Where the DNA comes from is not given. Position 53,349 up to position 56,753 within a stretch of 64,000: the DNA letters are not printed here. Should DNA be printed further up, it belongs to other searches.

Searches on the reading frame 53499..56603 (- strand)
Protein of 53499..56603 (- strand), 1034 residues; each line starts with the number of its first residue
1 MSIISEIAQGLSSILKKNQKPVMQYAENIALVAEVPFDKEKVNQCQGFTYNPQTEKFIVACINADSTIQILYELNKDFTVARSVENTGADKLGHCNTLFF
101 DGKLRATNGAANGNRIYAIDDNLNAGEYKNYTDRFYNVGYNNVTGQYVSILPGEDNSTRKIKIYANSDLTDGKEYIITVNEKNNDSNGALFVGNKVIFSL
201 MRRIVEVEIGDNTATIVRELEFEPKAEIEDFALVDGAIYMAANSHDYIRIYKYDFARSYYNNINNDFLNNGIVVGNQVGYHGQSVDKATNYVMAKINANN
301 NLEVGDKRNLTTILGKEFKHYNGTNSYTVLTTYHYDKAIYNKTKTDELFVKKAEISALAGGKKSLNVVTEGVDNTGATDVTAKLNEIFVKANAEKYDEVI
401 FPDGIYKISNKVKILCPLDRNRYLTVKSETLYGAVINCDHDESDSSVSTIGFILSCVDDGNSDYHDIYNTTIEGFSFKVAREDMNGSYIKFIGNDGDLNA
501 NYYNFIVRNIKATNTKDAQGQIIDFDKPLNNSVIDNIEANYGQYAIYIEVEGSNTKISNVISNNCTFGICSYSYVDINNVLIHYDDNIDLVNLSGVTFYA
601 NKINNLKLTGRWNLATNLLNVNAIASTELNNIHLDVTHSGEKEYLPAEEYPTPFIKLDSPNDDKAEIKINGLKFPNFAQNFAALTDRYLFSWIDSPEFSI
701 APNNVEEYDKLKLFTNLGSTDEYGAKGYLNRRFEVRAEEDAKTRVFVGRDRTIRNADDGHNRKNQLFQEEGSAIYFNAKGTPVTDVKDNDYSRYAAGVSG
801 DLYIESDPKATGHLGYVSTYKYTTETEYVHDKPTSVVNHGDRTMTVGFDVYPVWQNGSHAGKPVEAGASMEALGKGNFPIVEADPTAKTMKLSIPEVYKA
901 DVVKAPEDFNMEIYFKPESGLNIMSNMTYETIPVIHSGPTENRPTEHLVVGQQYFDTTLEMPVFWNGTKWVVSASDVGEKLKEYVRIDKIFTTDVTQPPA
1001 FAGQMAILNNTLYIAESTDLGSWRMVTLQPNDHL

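Call 30: search_protein_families(library=pfam, proteins=[window:53499-56603:-], max_evalue=0.01)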
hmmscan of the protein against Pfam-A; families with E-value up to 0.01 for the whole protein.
window:53499-56603:- (1034 aa): 0 families

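Call 31: search_protein_families(library=phrogs, proteins=[window:53499-56603:-], max_evalue=0.001)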
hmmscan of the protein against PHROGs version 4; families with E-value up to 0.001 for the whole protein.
window:53499-56603:- (1034 aa): 1 family
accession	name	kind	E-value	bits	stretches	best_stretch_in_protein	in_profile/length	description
phrog_20787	-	head and packaging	3.2e-08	34.6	1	936-971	26-60/67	virion structural protein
